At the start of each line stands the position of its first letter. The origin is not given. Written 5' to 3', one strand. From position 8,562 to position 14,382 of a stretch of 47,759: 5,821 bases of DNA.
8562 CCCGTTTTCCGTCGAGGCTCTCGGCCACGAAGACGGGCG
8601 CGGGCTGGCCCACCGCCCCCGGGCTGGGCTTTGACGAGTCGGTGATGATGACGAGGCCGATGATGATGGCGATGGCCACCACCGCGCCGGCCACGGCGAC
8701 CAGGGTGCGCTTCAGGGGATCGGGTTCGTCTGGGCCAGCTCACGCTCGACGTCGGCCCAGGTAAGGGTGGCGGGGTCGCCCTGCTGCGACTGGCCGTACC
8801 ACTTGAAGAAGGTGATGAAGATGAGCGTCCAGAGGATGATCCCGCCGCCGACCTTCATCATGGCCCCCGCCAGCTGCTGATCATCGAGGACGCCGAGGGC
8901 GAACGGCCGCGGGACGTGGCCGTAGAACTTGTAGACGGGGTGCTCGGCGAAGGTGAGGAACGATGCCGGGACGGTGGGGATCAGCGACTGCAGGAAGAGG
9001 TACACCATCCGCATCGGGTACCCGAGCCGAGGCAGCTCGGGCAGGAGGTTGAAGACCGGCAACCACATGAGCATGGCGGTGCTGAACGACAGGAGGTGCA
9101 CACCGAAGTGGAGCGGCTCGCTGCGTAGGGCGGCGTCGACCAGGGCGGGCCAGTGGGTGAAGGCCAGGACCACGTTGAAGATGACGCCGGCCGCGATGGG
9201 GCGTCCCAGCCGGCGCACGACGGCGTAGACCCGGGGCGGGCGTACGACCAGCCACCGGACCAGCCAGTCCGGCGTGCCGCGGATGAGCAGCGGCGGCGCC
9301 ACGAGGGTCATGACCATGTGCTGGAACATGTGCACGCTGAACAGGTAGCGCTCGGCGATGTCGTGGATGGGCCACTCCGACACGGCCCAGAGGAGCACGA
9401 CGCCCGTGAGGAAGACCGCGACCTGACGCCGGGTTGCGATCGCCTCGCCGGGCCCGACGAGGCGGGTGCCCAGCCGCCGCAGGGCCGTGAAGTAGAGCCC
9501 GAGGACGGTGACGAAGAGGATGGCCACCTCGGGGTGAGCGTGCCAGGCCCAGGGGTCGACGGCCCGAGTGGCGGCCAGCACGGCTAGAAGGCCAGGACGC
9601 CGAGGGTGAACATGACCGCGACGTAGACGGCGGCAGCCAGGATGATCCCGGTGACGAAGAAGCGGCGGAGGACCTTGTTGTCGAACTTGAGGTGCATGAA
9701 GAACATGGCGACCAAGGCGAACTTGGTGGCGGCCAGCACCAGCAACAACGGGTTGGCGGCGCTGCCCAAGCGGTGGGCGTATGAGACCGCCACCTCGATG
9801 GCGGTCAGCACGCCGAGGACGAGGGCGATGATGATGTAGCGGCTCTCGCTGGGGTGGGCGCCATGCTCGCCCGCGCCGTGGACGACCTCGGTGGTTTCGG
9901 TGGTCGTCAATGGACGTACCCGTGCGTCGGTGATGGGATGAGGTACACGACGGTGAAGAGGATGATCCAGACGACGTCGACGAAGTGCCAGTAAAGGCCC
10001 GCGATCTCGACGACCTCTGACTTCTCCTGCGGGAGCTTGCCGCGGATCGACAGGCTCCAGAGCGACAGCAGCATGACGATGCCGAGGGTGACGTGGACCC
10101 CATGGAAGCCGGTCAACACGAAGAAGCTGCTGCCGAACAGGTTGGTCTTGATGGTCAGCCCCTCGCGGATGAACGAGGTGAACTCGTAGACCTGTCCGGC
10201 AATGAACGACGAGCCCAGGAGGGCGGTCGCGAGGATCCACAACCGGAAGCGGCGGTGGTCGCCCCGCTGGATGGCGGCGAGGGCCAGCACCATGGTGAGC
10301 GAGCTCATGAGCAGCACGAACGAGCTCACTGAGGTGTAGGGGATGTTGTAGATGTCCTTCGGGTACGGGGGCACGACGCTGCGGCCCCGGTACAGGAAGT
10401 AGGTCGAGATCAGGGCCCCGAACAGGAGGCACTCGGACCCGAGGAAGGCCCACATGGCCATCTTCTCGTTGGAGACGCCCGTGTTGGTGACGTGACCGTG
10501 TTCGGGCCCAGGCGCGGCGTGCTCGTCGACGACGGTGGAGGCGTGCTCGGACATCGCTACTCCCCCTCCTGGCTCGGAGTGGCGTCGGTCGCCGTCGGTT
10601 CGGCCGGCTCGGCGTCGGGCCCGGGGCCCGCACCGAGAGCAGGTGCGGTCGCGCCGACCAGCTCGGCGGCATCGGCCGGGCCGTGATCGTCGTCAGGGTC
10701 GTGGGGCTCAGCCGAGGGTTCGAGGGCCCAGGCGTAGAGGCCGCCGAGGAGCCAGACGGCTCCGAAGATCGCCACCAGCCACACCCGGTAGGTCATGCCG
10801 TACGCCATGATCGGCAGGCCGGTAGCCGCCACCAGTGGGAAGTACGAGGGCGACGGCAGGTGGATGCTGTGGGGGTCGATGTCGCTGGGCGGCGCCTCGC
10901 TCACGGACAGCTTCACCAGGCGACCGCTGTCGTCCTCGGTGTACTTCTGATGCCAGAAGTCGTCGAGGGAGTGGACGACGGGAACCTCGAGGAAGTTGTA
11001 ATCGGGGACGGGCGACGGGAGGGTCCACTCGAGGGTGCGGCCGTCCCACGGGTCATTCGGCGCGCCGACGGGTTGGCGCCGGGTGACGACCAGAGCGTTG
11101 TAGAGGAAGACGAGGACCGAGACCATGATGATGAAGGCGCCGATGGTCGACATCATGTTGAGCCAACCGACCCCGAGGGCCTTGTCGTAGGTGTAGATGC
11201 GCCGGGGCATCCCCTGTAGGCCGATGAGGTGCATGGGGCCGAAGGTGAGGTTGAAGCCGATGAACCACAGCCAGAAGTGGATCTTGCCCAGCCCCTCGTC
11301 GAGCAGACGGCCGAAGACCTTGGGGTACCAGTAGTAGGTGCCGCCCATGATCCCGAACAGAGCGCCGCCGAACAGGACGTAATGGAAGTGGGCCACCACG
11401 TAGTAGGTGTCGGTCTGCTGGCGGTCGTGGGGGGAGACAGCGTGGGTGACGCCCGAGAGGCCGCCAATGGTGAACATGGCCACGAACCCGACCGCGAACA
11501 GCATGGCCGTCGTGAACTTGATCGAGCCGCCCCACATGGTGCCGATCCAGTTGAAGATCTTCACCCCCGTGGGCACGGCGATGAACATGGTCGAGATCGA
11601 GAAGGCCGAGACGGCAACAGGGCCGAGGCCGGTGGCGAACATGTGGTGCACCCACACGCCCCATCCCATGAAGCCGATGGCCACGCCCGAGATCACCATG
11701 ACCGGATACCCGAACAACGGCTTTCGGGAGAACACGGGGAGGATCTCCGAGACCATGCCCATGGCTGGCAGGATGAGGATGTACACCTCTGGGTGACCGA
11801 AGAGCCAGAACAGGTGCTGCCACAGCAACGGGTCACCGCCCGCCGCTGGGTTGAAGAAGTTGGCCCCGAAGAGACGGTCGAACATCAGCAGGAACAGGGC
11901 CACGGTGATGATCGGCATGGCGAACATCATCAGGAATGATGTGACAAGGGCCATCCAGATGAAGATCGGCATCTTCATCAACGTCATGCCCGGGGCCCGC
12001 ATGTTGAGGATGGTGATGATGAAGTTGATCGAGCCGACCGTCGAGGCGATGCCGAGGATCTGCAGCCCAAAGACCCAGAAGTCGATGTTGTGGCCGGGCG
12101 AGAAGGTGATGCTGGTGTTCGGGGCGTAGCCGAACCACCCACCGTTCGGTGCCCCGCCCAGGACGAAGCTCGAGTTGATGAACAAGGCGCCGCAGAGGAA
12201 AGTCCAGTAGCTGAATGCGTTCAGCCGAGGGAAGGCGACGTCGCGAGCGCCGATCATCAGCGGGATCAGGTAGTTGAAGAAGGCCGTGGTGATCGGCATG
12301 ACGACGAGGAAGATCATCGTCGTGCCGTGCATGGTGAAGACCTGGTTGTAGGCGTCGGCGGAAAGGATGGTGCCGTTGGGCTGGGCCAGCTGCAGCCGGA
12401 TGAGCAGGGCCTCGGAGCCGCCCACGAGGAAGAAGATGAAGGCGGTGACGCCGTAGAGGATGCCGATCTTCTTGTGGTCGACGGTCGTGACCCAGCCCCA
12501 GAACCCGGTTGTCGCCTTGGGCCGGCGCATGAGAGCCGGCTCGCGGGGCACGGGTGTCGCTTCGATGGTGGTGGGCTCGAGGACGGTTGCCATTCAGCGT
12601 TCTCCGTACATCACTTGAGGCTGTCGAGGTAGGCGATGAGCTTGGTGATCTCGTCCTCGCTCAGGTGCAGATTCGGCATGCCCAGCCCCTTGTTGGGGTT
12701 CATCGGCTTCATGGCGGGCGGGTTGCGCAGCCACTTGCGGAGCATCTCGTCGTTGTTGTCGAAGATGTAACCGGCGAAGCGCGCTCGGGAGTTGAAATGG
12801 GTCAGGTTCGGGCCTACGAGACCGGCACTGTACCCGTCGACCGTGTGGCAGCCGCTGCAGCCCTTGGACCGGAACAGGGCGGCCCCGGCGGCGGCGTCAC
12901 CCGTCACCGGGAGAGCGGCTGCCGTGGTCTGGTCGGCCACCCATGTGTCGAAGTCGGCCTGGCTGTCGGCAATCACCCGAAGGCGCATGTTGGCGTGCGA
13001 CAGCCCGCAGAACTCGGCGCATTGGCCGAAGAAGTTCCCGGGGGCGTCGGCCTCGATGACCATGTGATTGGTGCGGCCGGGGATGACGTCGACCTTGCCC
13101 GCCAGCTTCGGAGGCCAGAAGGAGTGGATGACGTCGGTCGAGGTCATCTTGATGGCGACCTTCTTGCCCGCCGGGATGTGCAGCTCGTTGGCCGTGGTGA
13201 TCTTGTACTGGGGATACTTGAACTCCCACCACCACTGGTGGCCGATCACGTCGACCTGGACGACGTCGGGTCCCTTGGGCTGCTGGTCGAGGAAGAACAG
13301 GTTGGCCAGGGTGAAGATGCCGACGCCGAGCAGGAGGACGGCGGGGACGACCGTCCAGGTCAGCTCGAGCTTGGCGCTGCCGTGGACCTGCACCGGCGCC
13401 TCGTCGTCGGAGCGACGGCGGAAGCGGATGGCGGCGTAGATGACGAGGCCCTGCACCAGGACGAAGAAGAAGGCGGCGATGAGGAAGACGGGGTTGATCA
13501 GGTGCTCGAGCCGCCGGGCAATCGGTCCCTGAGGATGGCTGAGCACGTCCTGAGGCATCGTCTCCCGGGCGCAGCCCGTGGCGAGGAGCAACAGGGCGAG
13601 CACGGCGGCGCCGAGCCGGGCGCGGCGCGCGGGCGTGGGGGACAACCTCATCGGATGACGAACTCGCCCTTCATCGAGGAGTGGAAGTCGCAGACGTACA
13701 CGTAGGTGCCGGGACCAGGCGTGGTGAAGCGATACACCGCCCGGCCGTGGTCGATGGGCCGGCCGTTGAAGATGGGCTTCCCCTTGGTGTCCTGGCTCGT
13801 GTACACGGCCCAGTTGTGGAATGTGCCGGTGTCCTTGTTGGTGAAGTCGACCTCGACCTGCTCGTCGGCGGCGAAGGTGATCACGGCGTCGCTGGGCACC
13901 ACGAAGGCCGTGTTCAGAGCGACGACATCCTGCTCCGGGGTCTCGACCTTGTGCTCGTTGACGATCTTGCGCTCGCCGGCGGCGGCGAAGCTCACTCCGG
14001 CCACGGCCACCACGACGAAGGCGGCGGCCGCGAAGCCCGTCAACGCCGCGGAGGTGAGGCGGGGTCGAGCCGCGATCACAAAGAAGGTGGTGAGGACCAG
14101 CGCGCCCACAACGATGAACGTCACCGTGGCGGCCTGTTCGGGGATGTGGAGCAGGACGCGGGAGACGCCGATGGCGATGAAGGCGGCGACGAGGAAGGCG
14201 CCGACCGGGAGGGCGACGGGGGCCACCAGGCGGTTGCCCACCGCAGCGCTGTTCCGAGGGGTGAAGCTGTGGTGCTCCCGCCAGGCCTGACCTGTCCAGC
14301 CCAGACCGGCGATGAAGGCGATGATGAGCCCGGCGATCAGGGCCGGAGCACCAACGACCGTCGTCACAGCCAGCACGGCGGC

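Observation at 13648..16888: Shadow oxidase module (I-like, III-like, cupredoxin) placed in front of a complete caa3 operon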

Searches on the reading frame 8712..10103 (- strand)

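Call 10: search_protein_families(library=pfam, proteins=[window:8712-10103:-], max_evalue=0.01)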
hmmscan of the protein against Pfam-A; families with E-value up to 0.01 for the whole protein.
window:8712-10103:- (463 aa): 1 family
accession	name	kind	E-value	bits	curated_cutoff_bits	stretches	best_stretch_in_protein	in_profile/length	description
PF09678.15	Caa3_CtaG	-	9e-49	166.4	27.7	1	203-436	2-235/237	Cytochrome c oxidase caa3 assembly factor (Caa3_CtaG)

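Call 11: search_protein_families(library=ncbifam, proteins=[window:8712-10103:-], max_evalue=0.01)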
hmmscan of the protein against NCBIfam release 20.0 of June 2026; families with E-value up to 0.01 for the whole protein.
window:8712-10103:- (463 aa): 1 family
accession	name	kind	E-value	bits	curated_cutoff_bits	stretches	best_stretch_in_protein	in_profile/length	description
TIGR02737.1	caa3_CtaG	equivalog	3e-33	115.6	279.35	1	191-395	13-213/281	cytochrome c oxidase assembly factor CtaG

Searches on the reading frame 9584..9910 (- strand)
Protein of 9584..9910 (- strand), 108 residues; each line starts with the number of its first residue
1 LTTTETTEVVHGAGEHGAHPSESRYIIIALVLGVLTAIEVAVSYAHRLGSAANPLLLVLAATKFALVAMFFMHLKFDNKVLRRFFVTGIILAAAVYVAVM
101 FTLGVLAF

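Call 28: search_protein_families(library=pfam, proteins=[window:9584-9910:-], max_evalue=10)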
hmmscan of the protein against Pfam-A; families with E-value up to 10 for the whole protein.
window:9584-9910:- (108 aa): 3 families
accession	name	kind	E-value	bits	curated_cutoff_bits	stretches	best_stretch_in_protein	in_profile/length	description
PF03626.19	COX4_pro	-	4.9e-13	49.7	28.9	1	26-95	1-70/72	Prokaryotic Cytochrome C oxidase subunit IV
PF18916.5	Lycopene_cyc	-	1.2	10.2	27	1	60-104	5-47/92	Lycopene cyclase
PF19857.4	DUF6332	-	2.8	9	25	1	57-100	22-65/85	Family of unknown function (DUF6332)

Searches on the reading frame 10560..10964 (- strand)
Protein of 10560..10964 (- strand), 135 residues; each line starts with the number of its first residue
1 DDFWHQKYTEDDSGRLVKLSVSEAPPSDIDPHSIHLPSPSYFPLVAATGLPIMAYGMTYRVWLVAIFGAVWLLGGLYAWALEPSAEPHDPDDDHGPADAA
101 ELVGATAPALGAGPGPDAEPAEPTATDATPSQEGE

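Call 93: search_protein_families(library=pfam, proteins=[window:10560-10964:-], max_evalue=10)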
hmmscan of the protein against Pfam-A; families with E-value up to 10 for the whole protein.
seq(135 aa): 1 family
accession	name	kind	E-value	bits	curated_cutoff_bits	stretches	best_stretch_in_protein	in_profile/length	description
PF12270.13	Cyt_c_ox_IV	-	0.0038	17.7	26.9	1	38-83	82-126/132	Cytochrome c oxidase subunit IV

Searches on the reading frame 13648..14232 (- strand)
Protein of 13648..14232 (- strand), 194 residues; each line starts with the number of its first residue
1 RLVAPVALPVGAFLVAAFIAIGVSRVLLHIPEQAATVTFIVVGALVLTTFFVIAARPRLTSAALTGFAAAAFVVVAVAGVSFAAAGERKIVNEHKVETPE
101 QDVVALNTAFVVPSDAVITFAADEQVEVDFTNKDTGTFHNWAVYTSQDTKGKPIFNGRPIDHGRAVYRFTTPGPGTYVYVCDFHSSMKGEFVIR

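Call 28: search_protein_families(library=pfam, proteins=[window:13648-14232:-], max_evalue=10)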
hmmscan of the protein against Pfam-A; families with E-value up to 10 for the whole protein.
window:13648-14232:- (194 aa): 4 families
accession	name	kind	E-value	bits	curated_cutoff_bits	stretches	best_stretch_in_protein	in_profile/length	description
PF13473.12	Cupredoxin_1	-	2.7e-05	24.6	27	1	98-193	20-104/104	Cupredoxin-like domain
PF18672.6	PilZN1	-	0.18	12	25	1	120-147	2-29/93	N-terminal PilZ-like domain PilZN1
PF00127.26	Copper-bind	-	0.4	11.6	21.2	1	129-192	28-97/99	Copper binding proteins, plastocyanin/azurin family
PF03419.18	Peptidase_U4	-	1.7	8.3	28.4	1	13-85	35-107/284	Sporulation factor SpoIIGA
